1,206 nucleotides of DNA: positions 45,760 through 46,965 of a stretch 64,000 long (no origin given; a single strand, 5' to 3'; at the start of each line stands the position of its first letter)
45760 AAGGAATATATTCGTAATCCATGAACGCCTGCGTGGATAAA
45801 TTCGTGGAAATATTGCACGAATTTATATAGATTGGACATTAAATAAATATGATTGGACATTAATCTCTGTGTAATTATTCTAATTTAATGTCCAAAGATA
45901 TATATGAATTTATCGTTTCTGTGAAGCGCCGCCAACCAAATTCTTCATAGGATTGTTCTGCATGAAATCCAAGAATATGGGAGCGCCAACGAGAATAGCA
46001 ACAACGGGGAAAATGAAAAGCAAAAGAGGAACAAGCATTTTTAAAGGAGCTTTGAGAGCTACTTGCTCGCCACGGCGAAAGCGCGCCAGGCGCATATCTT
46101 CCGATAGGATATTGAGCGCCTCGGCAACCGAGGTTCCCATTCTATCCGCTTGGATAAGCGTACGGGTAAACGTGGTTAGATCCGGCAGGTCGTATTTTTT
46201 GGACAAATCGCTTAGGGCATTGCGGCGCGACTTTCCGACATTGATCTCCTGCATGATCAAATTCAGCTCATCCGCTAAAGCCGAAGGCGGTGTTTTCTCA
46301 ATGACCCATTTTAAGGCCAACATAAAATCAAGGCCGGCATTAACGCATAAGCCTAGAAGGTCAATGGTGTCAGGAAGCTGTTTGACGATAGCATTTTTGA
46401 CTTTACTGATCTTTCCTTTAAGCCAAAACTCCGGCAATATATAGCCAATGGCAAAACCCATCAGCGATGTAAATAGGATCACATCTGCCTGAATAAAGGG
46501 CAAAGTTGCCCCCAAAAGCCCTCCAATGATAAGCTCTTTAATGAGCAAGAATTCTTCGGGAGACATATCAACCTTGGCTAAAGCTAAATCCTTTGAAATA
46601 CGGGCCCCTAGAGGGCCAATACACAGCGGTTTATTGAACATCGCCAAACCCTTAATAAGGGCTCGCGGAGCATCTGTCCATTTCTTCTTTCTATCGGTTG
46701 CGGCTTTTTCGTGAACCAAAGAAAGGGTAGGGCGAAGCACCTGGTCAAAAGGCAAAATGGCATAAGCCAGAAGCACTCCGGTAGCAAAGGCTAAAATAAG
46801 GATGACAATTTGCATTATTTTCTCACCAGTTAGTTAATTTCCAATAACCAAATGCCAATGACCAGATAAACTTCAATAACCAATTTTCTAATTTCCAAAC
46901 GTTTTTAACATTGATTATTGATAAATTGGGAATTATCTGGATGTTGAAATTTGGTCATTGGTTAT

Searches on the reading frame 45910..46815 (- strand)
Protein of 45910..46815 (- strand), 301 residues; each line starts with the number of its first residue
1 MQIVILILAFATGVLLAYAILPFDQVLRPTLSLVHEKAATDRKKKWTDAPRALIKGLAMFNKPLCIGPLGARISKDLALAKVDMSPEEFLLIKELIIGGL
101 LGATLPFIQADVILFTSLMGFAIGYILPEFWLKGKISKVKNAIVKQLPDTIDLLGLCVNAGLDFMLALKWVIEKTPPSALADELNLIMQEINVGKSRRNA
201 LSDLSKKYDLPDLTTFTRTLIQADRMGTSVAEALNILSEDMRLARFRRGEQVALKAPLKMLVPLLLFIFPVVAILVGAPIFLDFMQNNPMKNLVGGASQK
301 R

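Call 7: search_protein_families(library=pfam, proteins=[window:45910-46815:-], max_evalue=0.01)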
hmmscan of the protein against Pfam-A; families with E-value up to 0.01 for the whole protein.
window:45910-46815:- (301 aa): 1 family
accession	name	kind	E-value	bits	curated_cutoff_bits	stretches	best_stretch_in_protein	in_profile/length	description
PF00482.28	T2SSF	-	4.4e-15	56.2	25.2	1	151-276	2-123/125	Type II secretion system (T2SS), protein F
